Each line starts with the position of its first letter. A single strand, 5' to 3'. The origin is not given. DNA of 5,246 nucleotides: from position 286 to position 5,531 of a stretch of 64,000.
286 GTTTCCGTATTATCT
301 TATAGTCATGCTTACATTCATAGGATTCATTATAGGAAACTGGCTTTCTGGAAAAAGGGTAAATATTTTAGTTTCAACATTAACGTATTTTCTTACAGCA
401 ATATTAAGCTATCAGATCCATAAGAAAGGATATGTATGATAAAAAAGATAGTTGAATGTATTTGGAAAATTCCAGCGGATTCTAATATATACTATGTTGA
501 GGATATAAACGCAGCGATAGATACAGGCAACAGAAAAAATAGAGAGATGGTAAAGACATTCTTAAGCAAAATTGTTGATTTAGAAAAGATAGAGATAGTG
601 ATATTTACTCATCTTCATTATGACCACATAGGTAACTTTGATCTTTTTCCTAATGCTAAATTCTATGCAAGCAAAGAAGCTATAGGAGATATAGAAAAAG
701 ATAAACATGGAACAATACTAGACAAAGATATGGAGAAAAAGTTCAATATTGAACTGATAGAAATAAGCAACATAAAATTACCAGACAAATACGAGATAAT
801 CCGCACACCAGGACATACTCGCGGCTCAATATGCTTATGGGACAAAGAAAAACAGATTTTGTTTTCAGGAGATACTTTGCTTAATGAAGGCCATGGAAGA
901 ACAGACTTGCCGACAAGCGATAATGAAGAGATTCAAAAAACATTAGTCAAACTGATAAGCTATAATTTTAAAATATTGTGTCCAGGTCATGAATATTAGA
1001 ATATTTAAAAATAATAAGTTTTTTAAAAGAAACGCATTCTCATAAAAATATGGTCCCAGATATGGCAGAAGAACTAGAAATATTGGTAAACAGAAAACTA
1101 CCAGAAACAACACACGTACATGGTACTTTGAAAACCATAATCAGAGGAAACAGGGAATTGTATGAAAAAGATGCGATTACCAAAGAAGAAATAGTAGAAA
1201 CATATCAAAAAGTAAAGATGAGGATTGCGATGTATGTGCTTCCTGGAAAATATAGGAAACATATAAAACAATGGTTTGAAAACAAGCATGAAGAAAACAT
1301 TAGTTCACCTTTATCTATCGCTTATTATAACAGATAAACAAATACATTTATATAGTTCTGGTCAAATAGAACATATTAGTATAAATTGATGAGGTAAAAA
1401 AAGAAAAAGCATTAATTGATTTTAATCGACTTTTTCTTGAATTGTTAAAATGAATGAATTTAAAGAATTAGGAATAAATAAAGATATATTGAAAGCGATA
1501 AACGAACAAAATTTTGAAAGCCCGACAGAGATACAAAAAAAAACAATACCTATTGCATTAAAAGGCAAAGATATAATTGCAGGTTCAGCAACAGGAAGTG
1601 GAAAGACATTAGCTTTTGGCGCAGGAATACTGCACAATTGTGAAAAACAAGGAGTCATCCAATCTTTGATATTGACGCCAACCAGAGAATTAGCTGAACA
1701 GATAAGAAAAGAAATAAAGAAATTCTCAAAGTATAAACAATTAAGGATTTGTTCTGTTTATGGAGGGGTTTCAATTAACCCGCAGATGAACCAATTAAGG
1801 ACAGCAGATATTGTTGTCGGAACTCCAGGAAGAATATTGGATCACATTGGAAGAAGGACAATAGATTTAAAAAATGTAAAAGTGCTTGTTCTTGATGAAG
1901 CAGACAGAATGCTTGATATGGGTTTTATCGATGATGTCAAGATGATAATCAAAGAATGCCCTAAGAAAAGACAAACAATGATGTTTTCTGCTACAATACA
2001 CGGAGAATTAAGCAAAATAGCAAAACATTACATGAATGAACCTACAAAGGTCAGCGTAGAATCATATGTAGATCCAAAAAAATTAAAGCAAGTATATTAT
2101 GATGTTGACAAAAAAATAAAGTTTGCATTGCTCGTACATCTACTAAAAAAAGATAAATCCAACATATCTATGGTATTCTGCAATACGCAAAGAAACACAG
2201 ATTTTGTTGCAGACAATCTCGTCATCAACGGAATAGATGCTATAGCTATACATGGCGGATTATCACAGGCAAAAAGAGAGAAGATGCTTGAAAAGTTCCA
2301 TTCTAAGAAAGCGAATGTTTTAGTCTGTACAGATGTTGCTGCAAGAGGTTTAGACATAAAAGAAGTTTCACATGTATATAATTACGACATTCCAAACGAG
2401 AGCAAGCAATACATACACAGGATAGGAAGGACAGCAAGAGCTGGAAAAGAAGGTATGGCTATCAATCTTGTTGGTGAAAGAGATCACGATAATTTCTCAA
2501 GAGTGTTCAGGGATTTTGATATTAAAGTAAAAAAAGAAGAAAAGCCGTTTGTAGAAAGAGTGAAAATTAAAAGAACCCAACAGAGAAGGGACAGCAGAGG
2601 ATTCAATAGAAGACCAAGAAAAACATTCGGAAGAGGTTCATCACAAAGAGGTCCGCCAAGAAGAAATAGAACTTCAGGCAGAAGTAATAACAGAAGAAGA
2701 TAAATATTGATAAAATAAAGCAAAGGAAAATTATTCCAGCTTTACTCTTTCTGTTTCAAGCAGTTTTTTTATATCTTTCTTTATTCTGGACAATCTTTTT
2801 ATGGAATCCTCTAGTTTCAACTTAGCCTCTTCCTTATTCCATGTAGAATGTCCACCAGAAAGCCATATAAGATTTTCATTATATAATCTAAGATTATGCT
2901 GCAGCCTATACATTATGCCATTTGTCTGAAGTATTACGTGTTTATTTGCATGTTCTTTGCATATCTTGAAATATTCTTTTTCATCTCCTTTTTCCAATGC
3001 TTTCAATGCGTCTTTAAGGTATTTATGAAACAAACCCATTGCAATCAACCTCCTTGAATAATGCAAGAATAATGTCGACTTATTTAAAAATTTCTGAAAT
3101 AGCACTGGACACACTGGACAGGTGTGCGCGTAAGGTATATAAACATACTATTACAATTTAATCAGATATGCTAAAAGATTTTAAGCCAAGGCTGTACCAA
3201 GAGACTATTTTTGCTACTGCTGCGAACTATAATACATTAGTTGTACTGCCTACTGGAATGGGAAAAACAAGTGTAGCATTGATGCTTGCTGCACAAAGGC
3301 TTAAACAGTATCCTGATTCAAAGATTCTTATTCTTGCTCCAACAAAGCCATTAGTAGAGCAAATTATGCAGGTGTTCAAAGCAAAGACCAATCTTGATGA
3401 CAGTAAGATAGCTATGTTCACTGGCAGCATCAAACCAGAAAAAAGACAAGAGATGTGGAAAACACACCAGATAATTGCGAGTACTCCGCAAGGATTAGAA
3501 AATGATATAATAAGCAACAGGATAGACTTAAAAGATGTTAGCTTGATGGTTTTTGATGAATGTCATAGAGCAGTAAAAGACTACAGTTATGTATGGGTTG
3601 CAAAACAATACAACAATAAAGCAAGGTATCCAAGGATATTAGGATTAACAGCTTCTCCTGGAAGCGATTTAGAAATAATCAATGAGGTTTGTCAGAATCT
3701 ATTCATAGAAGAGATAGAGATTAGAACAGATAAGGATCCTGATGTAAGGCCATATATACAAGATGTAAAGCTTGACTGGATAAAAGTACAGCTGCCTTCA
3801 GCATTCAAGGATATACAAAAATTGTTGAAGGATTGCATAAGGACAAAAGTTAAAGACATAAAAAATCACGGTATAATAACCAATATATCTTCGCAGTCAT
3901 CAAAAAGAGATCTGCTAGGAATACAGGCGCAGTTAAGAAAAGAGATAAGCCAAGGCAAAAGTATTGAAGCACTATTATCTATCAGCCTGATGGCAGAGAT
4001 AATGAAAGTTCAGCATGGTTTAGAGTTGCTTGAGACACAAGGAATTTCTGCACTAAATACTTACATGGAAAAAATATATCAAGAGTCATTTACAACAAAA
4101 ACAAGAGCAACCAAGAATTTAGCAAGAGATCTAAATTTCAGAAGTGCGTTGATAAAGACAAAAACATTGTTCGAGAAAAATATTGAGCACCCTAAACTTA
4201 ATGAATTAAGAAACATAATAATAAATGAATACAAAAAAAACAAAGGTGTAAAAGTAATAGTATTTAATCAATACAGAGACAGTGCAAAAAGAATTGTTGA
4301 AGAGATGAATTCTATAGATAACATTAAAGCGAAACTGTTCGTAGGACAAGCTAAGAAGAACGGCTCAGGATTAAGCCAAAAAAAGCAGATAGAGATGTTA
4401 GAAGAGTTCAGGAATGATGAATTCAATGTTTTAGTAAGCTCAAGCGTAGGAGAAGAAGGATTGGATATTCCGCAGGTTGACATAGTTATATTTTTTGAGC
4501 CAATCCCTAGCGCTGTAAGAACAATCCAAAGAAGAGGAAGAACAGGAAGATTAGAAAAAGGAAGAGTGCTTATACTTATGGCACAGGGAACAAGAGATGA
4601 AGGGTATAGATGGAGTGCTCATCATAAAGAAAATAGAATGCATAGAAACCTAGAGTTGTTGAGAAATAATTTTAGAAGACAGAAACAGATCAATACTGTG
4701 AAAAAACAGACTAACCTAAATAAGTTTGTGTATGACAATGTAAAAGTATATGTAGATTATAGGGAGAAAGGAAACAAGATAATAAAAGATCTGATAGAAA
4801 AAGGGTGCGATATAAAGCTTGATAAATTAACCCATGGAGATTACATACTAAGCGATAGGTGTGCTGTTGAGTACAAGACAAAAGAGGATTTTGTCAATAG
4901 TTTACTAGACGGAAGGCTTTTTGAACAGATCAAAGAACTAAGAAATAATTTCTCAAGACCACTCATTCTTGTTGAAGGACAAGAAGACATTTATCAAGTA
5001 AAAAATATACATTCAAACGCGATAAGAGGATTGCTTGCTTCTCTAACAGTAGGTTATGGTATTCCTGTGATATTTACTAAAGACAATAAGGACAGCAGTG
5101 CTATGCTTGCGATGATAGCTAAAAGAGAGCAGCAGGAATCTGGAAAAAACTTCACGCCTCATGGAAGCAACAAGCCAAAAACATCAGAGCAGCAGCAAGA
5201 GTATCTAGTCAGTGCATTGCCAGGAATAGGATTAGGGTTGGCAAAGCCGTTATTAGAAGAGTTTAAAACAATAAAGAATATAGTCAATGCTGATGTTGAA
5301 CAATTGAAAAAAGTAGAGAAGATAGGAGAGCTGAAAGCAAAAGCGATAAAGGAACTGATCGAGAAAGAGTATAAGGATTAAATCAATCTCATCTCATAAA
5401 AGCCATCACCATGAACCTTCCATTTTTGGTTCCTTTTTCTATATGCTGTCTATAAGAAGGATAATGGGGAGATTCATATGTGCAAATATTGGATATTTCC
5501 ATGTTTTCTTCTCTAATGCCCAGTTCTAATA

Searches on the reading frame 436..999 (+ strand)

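Call 41: search_protein_families(library=pfam, proteins=[window:436-999:+], max_evalue=0.00001)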
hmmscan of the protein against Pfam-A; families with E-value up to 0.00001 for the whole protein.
window:436-999:+ (187 aa): 3 families
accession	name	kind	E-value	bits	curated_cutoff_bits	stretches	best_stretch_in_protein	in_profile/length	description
PF00753.33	Lactamase_B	-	2.8e-23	83.3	22.7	1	16-185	6-196/196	Metallo-beta-lactamase superfamily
PF19583.5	ODP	-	2.4e-08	34.5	27.2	1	23-150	12-139/194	ODP family beta lactamase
PF12706.13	Lactamase_B_2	-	5.9e-07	29.7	27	1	45-147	24-143/200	Beta-lactamase superfamily domain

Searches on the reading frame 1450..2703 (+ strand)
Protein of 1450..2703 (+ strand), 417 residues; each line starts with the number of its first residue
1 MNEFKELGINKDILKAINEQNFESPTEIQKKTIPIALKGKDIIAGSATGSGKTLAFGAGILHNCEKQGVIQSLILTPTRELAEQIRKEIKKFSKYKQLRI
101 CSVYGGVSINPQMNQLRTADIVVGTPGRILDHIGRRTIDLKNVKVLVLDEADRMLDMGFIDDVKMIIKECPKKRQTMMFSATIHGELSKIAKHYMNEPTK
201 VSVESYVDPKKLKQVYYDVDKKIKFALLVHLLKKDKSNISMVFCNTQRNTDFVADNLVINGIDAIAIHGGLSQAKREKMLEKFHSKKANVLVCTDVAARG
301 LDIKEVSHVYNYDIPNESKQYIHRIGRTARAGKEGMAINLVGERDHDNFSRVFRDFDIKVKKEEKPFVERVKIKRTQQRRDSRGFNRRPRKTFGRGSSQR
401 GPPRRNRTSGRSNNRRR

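Call 41: search_protein_families(library=pfam, proteins=[window:1450-2703:+], max_evalue=0.00001)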
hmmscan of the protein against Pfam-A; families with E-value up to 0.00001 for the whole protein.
window:1450-2703:+ (417 aa): 3 families
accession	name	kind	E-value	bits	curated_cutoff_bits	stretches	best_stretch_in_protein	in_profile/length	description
PF00270.35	DEAD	-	1.5e-51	174.9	26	1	26-187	1-164/167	DEAD/DEAH box helicase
PF00271.37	Helicase_C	-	2.9e-32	111.6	23.5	1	224-332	2-110/110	Helicase conserved C-terminal domain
PF04851.21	ResIII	-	2.5e-12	47.5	22.5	1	38-183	22-162/164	Type III restriction enzyme, res subunit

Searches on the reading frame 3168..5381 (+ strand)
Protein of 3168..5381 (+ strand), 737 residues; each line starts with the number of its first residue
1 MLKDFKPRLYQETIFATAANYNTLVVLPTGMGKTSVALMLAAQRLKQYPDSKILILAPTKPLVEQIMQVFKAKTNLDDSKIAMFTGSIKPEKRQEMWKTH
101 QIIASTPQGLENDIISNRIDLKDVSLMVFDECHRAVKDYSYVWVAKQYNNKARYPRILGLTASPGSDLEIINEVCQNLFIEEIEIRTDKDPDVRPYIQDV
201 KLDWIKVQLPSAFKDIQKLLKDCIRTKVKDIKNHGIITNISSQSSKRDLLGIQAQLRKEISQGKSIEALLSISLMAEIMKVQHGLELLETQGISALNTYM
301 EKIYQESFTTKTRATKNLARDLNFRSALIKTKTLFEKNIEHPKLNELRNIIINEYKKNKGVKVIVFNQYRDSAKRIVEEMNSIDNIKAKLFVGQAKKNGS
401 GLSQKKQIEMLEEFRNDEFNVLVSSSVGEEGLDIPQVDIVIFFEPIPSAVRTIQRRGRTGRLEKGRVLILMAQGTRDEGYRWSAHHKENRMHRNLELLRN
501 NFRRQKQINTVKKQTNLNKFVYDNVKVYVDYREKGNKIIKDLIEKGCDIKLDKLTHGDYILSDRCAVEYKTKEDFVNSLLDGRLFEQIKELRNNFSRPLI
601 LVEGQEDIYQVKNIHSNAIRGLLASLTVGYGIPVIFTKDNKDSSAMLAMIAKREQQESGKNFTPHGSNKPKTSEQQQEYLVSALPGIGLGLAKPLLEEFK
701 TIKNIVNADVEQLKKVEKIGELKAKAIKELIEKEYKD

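Call 41: search_protein_families(library=pfam, proteins=[window:3168-5381:+], max_evalue=0.00001)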
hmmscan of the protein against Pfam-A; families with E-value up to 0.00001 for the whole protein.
window:3168-5381:+ (737 aa): 7 families
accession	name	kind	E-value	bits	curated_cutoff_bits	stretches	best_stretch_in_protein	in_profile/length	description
PF02732.21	ERCC4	-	5.1e-30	104.7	24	1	529-649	1-139/140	ERCC4 domain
PF00270.35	DEAD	-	7.3e-27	94.6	26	1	11-168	4-164/167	DEAD/DEAH box helicase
PF00271.37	Helicase_C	-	8.4e-27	94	23.5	1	343-462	2-109/110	Helicase conserved C-terminal domain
PF04851.21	ResIII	-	5.6e-23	82.1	22.5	1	6-164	3-162/164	Type III restriction enzyme, res subunit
PF21210.2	RNA_helicase_helical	-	5.6e-20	71.9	27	1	222-328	2-107/108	Putative ATP-dependent RNA helicase, helical bundle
PF12826.13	HHH_2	-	5.4e-08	33.3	27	1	684-733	8-57/64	Helix-hairpin-helix motif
PF14520.12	HHH_5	-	7.3e-07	30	27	1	682-729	5-53/57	Helix-hairpin-helix domain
